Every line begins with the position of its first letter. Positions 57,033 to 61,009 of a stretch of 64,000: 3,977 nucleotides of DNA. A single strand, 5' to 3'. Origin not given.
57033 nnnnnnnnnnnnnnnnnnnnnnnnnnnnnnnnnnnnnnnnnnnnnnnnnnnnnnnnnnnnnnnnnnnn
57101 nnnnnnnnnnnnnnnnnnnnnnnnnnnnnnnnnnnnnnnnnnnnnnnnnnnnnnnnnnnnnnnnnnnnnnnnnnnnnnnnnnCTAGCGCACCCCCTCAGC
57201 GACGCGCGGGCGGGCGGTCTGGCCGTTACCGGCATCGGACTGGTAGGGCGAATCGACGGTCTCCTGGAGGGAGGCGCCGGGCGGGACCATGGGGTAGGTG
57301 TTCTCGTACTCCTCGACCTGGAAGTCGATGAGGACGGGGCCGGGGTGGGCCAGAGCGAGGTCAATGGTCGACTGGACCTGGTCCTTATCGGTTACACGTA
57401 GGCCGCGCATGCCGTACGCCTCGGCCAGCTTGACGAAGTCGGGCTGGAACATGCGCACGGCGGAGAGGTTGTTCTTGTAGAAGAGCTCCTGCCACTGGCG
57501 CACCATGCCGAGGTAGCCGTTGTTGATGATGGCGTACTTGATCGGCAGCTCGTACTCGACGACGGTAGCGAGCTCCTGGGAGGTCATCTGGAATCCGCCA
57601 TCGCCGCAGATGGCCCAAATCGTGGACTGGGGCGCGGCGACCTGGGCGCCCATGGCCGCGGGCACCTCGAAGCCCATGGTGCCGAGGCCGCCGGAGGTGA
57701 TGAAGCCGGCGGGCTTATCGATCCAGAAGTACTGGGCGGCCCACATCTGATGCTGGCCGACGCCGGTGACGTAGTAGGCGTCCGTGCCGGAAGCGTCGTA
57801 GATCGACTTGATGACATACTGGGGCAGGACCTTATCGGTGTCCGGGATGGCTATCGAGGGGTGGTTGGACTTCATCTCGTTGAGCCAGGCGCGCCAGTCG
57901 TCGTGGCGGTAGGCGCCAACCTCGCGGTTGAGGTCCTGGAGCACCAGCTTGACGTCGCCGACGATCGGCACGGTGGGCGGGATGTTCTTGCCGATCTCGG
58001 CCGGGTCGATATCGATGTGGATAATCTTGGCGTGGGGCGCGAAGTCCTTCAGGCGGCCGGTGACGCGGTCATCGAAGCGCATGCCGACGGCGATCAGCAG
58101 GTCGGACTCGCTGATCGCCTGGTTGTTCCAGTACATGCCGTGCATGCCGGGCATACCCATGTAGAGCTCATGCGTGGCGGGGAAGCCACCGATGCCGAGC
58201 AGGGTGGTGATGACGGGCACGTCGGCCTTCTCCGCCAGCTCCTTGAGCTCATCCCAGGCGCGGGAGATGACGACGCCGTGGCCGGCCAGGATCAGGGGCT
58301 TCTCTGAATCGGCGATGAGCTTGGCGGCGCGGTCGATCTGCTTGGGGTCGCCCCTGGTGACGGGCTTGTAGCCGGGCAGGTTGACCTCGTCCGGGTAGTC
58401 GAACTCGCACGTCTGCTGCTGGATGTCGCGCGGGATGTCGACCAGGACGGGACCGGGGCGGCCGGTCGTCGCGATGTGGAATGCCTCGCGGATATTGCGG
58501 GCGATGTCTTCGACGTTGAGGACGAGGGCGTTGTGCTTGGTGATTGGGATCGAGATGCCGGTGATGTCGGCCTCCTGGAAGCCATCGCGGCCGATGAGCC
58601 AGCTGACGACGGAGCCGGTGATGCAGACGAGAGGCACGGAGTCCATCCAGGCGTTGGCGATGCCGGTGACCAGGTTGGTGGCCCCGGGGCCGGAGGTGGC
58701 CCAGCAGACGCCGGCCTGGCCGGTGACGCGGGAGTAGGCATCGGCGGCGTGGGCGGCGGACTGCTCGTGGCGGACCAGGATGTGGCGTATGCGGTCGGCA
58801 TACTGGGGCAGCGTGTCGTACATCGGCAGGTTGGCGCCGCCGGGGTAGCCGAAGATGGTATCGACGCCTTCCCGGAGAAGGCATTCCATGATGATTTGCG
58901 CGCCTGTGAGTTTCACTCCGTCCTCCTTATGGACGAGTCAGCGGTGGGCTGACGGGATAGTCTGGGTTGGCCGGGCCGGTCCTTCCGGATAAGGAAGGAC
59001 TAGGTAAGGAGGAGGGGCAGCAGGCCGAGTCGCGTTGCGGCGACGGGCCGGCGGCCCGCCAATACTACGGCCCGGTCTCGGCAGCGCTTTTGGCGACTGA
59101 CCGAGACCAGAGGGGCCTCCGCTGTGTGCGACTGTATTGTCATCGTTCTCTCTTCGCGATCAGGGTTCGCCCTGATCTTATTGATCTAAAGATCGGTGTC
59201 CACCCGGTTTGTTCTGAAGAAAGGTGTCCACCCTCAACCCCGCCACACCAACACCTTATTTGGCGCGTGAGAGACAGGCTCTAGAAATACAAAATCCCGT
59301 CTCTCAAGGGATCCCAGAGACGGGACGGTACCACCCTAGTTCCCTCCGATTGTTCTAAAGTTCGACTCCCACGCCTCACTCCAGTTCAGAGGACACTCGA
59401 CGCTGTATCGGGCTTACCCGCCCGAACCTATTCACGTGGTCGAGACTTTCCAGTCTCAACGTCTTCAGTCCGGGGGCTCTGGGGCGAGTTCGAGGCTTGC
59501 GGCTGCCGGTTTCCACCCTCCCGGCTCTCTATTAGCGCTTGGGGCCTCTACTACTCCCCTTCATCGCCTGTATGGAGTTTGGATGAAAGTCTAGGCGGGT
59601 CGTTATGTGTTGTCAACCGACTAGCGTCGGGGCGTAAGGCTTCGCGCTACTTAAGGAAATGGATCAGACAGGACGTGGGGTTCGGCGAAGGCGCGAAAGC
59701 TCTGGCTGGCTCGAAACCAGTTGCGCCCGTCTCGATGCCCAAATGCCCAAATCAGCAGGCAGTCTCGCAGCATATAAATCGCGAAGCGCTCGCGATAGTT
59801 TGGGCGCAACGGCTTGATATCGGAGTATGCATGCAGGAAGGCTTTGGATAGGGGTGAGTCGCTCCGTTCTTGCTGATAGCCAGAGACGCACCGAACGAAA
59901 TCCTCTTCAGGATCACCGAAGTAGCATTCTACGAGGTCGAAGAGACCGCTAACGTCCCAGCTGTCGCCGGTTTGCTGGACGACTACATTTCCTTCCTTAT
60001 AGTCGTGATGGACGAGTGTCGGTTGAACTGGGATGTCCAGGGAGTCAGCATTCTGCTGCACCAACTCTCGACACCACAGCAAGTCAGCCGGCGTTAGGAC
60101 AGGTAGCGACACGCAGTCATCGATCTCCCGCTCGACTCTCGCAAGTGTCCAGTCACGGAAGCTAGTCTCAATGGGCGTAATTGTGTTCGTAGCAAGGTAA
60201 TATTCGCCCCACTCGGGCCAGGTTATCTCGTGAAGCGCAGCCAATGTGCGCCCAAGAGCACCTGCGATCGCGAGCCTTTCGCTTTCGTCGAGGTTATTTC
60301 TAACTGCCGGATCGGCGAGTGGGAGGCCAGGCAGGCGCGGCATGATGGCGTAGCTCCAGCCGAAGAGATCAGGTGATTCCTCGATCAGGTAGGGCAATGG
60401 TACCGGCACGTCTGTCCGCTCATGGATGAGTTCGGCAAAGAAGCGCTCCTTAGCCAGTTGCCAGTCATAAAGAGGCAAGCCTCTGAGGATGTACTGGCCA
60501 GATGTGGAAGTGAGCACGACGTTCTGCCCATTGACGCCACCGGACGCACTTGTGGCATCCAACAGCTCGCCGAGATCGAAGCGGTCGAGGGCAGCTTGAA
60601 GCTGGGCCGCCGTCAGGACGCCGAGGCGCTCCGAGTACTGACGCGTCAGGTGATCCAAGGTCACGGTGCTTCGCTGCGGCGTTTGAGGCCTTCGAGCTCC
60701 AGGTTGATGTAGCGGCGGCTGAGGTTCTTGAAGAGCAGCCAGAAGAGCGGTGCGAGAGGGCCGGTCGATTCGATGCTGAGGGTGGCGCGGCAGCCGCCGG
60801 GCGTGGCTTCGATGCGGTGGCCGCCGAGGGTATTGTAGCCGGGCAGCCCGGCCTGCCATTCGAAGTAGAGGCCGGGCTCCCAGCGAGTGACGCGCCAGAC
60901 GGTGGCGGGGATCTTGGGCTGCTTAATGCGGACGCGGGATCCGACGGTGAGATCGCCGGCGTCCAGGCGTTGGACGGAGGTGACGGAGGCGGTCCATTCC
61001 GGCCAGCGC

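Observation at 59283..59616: T-box riboswitch with promoter and terminator upstream of ilvB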

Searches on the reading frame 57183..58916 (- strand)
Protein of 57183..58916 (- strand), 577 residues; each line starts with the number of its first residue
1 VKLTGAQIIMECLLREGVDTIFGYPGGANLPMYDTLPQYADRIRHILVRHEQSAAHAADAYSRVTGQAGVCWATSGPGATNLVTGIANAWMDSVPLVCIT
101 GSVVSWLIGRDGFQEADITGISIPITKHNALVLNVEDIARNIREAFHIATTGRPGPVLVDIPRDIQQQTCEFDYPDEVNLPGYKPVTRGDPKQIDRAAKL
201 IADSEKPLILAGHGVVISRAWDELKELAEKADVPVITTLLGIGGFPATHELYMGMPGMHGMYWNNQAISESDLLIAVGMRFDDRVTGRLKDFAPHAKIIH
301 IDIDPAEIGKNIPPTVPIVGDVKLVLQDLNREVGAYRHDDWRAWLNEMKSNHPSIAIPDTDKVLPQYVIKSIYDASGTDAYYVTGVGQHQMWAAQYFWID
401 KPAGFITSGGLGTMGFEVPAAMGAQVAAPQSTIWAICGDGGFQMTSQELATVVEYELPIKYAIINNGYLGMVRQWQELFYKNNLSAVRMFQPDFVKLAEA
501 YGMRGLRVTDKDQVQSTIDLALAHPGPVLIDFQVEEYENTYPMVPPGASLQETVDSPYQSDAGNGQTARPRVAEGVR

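Call 7: search_protein_families(library=pfam, proteins=[window:57183-58916:-])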
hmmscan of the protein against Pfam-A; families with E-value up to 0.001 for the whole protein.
window:57183-58916:- (577 aa): 3 families
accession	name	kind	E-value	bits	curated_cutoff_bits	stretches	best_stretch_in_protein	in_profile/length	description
PF02775.26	TPP_enzyme_C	-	4.7e-56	189.2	21.9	1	385-532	1-151/151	Thiamine pyrophosphate enzyme, C-terminal TPP binding domain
PF00205.28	TPP_enzyme_M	-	3.6e-50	169.7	30.4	1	194-329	1-137/137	Thiamine pyrophosphate enzyme, central domain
PF02776.23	TPP_enzyme_N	-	1.1e-39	135.3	26.8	1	4-120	2-118/119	Thiamine pyrophosphate enzyme, N-terminal TPP binding domain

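Call 12: find_related_loci(query=window:57183-58916:-, collection=genome_contigs, flank=6000)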
Query window:57183-58916:- (577 aa) in genome_contigs; peptide patterns used: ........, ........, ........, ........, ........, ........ (x = any residue, [..] = any of these).
211 stretches matched a pattern; 198 encode a relative of the query (tblastn E <= 1e-3); the best 80 are kept; 80 distinct loci.
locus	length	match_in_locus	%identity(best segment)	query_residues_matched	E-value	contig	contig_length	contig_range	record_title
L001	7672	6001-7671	86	1-557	0e+0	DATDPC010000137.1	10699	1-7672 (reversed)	MAG TPA_asm: Dehalococcoidia bacterium isolate SMAG_U7910 k141_3547974, whole genome shotgun sequence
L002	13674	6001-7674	84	1-559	0e+0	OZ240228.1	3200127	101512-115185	MAG: Dehalococcoidia bacterium isolate b56f2f09-7e5b-4802-a3f6-047262c577dd genome assembly, chromosome: 1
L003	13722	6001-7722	82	1-573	0e+0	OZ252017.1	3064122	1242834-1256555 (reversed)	MAG: Dehalococcoidia bacterium isolate 269eec37-9028-46a2-b046-2e90d855f498 genome assembly, chromosome: 1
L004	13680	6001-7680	84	1-561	0e+0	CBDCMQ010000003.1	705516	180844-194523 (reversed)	MAG: Dehalococcoidia bacterium isolate e9298f53-4b37-40c5-988f-b05c06d90141 genome assembly, contig: contig_3, whole gen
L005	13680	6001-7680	83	1-561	0e+0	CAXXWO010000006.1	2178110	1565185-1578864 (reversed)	MAG: Dehalococcoidia bacterium isolate 204de4e1-c287-45d7-aaf3-804ba6232c2e genome assembly, contig: contig_6, whole gen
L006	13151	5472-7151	81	1-560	0e+0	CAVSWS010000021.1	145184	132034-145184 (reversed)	MAG: uncultured Chloroflexia bacterium isolate MFD05684.bin.1.350 genome assembly, contig: contig_25049, whole genome sh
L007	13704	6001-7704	81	1-568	0e+0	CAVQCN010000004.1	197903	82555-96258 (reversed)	MAG: uncultured Chloroflexia bacterium isolate MFD02416.bin.1.135 genome assembly, contig: contig_73850, whole genome sh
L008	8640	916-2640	79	1-577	0e+0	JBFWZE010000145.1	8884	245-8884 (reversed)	MAG: Dehalococcoidia bacterium isolate CA_2019_TPBS_180 NODE_30401_length_8884_cov_14.642229_TPBS, whole genome shotgun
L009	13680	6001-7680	81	1-560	0e+0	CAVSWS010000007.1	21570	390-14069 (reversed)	MAG: uncultured Chloroflexia bacterium isolate MFD05684.bin.1.350 genome assembly, contig: contig_108596, whole genome s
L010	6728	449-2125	79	1-560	0e+0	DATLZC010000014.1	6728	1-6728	MAG TPA_asm: Dehalococcoidia bacterium isolate SMAG_U13288 k141_279231, whole genome shotgun sequence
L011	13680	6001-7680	83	1-561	0e+0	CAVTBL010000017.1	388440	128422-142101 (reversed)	MAG: uncultured Chloroflexia bacterium isolate MFD02416.bin.2.180 genome assembly, contig: contig_8891, whole genome sho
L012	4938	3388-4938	84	1-518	0e+0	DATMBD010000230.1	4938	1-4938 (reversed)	MAG TPA_asm: Dehalococcoidia bacterium isolate SMAG_U13344 k141_377507, whole genome shotgun sequence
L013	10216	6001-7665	75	2-557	0e+0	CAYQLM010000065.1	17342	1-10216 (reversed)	MAG TPA_asm: uncultured Dehalococcoidia bacterium isolate SRP119689_co1_20 genome assembly, contig: NODE_4537_length_173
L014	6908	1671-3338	75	1-557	0e+0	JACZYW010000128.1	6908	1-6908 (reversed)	MAG: Chloroflexota bacterium isolate B27T3L8 B27T3L8_NODE4070, whole genome shotgun sequence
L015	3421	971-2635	75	2-557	0e+0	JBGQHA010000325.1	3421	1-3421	MAG: Dehalococcoidia bacterium isolate OBJ2_061818_090_14 k141_93040_length_3421_cov_38.1155, whole genome shotgun seque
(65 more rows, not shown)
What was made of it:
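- On Actinobacterial LEU element: The location is upstream of ilvB in Chloroflexota (calls 7, 12).
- Closest known: Bacillus subtilis ilv-leu operon T-box. Different: The phylum differs (uncultured Chloroflexota; call 12).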

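Call 58: find_encoding_contigs(protein=window:57183-58916:-, flank=3000, max_places=3)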
Protein window:57183-58916:- (577 aa): no gene with exactly this product is on record in the collection.
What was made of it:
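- Tried and rejected: Not on record (call 58).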

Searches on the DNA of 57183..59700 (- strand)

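Call 9: search_rna_families(source=window, start=58800, end=59700, threshold=evalue, max_evalue=10, show_alignments=3)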
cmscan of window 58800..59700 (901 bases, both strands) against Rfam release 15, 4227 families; matches with E-value up to 10: 5.
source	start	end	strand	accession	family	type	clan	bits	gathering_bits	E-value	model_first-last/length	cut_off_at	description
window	59304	59573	-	RF00230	T-box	Cis-reg; leader;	-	103.1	93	1.7e-23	1-219/219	no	T-box leader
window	59072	59110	-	RF03582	mir-m22-1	Gene; miRNA;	-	20.4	80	1.3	1-67/67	no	mir-m22-1 microRNA precursor family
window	58941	58988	+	RF03231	mir-4523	Gene; miRNA;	-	19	96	5.9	1-69/69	no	mir-4523 microRNA precursor family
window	58907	58949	+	RF02888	BtsR1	Gene; sRNA;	-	15.2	66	4.4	1-51/51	no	Bacillus sRNA 1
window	58884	58953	+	RF01150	sR11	Gene; snRNA; snoRNA; CD-box;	-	14.7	39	5.6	1-57/57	no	Small nucleolar RNA sR11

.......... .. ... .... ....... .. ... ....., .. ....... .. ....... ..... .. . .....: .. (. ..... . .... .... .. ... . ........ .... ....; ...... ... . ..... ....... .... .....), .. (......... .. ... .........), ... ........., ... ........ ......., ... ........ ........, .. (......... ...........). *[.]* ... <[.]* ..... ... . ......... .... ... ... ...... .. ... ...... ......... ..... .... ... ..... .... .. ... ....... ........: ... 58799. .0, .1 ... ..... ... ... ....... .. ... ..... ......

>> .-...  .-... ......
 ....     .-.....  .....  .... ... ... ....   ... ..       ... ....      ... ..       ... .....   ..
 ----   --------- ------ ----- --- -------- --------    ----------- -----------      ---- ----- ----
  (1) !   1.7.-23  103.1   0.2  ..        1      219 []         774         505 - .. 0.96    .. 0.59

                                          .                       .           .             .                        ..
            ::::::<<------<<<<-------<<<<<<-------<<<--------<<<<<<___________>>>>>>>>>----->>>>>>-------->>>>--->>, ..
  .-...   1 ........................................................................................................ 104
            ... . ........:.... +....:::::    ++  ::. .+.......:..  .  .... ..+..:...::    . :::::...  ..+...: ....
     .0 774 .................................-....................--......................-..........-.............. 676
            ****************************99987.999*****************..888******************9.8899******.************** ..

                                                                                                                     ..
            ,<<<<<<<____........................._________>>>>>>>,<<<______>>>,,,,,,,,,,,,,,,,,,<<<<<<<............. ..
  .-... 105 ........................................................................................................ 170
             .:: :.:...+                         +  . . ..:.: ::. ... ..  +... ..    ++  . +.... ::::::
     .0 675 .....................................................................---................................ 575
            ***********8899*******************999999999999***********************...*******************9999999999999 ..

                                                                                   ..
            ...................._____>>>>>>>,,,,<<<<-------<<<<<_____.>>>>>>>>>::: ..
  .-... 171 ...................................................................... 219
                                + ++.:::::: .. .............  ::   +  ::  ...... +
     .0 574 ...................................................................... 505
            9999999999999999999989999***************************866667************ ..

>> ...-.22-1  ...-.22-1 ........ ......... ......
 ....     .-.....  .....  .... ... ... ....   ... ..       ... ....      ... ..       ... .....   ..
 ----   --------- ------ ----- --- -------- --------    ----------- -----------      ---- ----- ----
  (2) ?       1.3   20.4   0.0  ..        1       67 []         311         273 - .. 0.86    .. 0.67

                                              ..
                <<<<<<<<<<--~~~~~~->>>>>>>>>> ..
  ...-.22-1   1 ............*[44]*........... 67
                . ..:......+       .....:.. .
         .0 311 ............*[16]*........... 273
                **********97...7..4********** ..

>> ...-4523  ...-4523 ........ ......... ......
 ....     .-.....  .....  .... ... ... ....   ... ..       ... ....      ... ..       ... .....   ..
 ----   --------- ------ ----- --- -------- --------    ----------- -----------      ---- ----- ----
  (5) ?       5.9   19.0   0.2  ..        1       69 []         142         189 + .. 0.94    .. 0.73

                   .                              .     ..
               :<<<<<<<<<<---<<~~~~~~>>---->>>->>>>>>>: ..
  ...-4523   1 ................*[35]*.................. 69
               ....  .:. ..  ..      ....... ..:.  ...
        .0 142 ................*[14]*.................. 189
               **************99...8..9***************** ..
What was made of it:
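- No Rfam family matches the spacer even at E up to 10 (call 9).
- Tried and rejected: Rfam at E up to 10 finds nothing there (call 9).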

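Call 16: search_rna_families(sources=[L001, L008, L010, L012, L042, L017, L030, L046, L037, L014, L043, L055, L064, L005, L007, L011], threshold=gathering, show_alignments=0)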
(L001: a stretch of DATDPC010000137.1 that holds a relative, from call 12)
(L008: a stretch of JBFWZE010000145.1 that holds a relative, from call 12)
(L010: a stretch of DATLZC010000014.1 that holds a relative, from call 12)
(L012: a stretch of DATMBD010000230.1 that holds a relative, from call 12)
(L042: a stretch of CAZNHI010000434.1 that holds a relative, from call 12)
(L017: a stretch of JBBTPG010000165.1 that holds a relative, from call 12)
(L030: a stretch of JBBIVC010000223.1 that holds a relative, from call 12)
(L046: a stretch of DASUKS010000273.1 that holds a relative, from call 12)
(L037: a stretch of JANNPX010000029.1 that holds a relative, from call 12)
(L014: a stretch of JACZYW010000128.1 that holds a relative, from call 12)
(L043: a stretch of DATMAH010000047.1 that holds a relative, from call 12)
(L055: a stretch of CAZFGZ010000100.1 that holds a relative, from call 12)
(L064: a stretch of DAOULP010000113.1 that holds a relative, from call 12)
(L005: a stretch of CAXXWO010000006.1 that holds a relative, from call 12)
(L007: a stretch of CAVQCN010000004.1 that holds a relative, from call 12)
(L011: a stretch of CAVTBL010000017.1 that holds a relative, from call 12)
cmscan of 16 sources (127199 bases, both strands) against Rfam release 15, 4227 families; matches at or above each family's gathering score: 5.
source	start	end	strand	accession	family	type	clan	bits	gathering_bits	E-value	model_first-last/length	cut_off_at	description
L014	1177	1390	+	RF00230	T-box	Cis-reg; leader;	-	117.5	93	4.5e-25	1-219/219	no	T-box leader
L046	56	265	+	RF00230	T-box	Cis-reg; leader;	-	114.2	93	3.2e-24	1-219/219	no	T-box leader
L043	815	1028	+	RF00230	T-box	Cis-reg; leader;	-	105.7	93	5e-22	1-219/219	no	T-box leader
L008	314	518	+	RF00230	T-box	Cis-reg; leader;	-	98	93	5e-20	1-219/219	no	T-box leader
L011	5432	5649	+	RF00230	T-box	Cis-reg; leader;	-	96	93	1.6e-19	1-219/219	no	T-box leader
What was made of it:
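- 59304..59573 (-): T-box leader RNA (Rfam RF00230), full-length match. Five relatives also exceed the gathering score (call 16).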

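Call 50: search_rna_families(sources=[L013, L015, L018, L034, L039, L041], threshold=evalue, max_evalue=0.01)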
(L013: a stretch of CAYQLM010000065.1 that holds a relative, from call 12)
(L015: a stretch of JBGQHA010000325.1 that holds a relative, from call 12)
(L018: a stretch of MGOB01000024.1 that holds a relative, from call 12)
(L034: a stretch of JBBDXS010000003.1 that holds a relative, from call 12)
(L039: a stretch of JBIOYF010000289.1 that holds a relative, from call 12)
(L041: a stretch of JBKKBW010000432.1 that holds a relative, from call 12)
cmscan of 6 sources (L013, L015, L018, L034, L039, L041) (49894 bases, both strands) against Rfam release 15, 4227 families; matches with E-value up to 0.01: 0.
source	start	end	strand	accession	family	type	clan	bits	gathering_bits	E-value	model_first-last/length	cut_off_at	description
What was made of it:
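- Six loci have the leucine-rich leader but no T-box, so the two modules are separable (call 50). The element also occurs without a T-box (call 50).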

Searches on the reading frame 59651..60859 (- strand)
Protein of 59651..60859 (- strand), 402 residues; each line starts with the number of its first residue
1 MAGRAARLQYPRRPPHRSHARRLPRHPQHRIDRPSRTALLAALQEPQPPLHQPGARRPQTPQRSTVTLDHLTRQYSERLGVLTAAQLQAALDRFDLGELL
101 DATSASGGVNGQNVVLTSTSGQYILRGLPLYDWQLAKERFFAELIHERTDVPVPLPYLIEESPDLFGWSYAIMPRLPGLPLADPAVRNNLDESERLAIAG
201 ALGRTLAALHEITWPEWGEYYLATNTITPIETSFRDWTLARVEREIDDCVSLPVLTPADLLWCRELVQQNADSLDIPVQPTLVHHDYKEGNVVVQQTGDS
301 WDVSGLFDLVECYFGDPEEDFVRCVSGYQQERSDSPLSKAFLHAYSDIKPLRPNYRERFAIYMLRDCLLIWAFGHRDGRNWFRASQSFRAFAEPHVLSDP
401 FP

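Call 7: search_protein_families(library=pfam, proteins=[window:59651-60859:-])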
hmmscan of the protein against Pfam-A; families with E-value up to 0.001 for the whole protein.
window:59651-60859:- (402 aa): 2 families
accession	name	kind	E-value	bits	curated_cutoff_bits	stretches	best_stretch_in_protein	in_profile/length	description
PF01636.29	APH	-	1.1e-28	101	23.2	1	103-353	3-234/239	Phosphotransferase enzyme family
PF03881.20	Fructosamin_kin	-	2.2e-08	34.1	22.4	1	199-368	104-264/288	Fructosamine kinase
